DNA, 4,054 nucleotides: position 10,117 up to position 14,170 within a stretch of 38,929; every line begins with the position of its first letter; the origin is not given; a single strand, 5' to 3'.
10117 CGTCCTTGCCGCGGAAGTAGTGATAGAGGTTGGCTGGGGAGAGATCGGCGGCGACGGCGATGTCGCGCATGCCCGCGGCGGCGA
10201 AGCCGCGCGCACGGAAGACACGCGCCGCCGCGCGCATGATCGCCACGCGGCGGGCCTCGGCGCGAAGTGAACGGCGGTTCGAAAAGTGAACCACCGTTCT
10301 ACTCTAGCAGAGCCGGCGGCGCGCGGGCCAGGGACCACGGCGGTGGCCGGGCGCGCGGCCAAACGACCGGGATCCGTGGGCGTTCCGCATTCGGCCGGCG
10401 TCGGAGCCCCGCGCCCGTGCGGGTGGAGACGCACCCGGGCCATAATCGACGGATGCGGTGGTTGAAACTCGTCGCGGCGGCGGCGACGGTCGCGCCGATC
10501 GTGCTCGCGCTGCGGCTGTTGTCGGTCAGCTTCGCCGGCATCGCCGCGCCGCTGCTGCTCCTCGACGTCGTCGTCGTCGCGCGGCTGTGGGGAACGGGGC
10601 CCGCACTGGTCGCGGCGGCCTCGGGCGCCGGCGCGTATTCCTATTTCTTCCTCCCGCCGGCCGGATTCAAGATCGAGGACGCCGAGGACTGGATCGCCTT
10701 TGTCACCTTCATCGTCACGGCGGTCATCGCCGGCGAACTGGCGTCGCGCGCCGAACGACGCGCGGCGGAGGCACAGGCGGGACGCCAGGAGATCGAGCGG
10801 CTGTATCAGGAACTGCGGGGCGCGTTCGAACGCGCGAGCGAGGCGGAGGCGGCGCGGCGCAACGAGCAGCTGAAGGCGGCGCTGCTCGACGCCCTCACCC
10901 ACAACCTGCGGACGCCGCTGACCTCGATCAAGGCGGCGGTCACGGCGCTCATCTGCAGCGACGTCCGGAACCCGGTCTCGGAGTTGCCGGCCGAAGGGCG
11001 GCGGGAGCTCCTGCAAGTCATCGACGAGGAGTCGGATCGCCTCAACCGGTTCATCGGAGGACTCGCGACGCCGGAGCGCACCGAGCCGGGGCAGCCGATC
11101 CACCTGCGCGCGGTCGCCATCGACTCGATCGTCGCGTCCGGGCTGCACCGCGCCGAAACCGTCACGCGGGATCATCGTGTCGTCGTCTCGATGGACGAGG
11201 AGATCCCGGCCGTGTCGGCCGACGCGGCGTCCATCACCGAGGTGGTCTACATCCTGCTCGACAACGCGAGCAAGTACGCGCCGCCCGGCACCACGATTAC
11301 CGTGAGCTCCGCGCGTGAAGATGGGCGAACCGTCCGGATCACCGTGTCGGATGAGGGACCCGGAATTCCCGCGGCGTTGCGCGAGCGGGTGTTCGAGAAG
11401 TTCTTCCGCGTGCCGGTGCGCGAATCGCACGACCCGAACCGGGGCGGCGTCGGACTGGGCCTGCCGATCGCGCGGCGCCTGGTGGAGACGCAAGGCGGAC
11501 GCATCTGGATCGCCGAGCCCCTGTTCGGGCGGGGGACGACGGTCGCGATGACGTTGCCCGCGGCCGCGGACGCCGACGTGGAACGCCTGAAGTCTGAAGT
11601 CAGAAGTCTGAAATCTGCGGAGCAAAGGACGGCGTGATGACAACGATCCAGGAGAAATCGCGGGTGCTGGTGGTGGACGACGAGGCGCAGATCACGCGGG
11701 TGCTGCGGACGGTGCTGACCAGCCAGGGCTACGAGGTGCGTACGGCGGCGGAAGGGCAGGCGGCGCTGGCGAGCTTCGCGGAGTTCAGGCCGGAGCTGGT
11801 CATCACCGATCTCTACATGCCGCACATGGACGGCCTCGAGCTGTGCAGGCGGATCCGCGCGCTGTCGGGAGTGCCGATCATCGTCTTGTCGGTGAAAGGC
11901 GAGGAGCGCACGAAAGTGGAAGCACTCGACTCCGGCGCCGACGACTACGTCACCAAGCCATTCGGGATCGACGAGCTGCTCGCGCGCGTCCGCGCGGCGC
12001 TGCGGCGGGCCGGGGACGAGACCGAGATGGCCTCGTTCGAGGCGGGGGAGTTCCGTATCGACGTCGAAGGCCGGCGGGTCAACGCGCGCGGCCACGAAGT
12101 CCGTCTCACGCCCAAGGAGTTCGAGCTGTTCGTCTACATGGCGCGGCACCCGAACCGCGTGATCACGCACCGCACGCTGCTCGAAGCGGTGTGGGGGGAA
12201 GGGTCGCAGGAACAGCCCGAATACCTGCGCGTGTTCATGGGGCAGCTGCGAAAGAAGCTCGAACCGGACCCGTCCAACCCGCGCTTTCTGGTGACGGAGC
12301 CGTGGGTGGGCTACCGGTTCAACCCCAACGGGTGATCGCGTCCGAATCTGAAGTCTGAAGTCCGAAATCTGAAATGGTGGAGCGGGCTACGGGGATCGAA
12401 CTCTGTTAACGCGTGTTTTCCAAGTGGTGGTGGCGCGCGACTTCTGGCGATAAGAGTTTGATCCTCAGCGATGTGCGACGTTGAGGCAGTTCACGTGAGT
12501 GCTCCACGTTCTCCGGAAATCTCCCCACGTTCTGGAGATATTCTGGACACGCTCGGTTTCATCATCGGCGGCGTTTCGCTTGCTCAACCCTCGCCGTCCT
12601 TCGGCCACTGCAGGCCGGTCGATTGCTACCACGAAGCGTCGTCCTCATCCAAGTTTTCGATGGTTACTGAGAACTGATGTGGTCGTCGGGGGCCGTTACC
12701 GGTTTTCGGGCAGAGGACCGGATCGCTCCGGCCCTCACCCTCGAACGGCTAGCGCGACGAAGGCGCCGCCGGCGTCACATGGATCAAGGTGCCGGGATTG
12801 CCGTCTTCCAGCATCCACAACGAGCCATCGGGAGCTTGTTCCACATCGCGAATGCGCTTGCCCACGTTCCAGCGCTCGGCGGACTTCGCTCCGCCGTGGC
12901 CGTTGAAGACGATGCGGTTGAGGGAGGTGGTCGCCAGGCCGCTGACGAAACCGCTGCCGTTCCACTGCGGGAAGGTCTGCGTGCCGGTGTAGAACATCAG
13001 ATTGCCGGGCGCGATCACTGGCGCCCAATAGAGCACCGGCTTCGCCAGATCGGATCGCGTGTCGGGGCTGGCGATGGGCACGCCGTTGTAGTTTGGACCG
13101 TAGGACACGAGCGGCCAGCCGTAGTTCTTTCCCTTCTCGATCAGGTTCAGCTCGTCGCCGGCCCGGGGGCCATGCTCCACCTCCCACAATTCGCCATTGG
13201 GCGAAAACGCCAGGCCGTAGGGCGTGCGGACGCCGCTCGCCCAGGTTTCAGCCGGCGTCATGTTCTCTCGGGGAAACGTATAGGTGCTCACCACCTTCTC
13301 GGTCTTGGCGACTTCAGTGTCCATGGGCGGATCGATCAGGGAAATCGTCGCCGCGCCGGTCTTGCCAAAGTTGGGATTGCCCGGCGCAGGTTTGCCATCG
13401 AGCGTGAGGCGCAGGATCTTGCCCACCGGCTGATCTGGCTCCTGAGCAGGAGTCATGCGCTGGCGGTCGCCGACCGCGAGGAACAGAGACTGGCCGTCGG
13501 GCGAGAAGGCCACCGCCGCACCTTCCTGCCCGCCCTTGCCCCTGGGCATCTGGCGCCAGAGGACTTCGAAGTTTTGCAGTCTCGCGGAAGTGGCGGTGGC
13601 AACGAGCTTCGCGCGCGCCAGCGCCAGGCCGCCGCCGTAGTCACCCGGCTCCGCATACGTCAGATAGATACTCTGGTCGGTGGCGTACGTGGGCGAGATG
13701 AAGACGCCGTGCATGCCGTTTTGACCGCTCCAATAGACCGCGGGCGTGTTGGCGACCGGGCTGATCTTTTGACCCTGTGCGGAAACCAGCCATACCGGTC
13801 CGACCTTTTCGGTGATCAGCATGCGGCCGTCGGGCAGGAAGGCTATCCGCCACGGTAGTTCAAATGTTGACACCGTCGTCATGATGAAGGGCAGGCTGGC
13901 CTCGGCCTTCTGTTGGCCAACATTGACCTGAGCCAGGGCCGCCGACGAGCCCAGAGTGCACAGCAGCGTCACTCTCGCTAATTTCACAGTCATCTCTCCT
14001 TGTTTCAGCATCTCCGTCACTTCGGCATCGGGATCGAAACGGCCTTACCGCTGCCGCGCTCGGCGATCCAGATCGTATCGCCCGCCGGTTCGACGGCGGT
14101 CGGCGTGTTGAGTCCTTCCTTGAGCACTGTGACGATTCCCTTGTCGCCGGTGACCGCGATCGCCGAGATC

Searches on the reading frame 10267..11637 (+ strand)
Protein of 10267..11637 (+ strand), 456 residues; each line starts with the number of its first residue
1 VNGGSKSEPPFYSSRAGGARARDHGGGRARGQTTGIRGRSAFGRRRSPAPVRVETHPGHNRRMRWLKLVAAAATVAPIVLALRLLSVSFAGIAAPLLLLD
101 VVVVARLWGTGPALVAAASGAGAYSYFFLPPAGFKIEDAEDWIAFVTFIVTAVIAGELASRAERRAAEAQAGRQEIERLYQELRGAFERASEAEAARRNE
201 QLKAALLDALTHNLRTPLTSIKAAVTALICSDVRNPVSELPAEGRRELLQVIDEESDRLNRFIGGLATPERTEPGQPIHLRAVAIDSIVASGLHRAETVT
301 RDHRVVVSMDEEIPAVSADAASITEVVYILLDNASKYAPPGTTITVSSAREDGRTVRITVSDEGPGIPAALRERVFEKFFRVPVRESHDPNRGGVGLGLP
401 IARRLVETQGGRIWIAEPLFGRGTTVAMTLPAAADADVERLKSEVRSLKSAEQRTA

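Call 17: search_protein_families(library=pfam, proteins=[window:10267-11637:+])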
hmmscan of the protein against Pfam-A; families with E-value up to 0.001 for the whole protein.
window:10267-11637:+ (456 aa): 4 families
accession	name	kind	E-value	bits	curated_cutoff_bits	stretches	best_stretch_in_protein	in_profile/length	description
PF02518.31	HATPase_c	-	2.9e-26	92.5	26.4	1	319-433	2-110/111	Histidine kinase-, DNA gyrase B-, and HSP90-like ATPase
PF13493.11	DUF4118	-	1.3e-18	67.2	28.4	1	69-170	5-105/107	Domain of unknown function (DUF4118)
PF00512.31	HisKA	-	1.1e-08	35.4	26.9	1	203-268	2-59/66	His Kinase A (phospho-acceptor) domain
PF13581.12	HATPase_c_2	-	0.00078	19.9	27.4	0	333-408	42-111/127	Histidine kinase-like ATPase domain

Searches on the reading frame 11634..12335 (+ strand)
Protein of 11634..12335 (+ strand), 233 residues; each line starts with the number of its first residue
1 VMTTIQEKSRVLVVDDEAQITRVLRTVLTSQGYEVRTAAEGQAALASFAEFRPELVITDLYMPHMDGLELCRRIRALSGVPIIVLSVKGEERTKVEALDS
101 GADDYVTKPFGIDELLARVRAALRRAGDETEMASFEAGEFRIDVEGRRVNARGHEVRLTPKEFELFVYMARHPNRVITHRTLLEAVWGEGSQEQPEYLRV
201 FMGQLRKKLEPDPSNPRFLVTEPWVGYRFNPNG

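Call 17: search_protein_families(library=pfam, proteins=[window:11634-12335:+])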
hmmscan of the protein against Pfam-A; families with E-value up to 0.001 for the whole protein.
window:11634-12335:+ (233 aa): 3 families
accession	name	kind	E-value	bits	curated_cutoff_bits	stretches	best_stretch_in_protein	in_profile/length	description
PF00072.30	Response_reg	-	2.7e-33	114.9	30.2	1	11-120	1-111/111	Response regulator receiver domain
PF00486.34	Trans_reg_C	-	3e-22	78.9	26.2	1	153-229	1-77/77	Transcriptional regulatory protein, C terminal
PF23198.2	PDE8A_N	-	5.1e-05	23.7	29.6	1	8-88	9-93/147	PDE8A-like, N-terminal domain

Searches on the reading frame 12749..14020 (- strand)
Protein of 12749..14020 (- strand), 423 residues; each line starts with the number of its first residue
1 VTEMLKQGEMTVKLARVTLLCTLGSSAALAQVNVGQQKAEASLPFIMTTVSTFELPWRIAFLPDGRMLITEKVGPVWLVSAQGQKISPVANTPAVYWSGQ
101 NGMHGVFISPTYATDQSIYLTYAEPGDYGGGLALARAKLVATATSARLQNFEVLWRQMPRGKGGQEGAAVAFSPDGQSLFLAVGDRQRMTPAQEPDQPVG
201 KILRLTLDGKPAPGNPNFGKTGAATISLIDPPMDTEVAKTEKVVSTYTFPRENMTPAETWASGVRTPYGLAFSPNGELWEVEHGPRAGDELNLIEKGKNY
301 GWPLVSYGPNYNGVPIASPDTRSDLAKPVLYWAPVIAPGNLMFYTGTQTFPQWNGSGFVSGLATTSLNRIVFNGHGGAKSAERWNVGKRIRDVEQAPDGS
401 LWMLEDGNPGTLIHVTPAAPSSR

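Call 53: search_protein_families(library=pfam, proteins=[window:12749-14020:-], max_evalue=0.01)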
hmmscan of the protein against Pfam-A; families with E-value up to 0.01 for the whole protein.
window:12749-14020:- (423 aa): 1 family
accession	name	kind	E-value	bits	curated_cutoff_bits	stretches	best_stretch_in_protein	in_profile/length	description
PF07995.17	GSDH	-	8.1e-103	344.6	25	2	252-413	168-331/332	Glucose / Sorbosone dehydrogenase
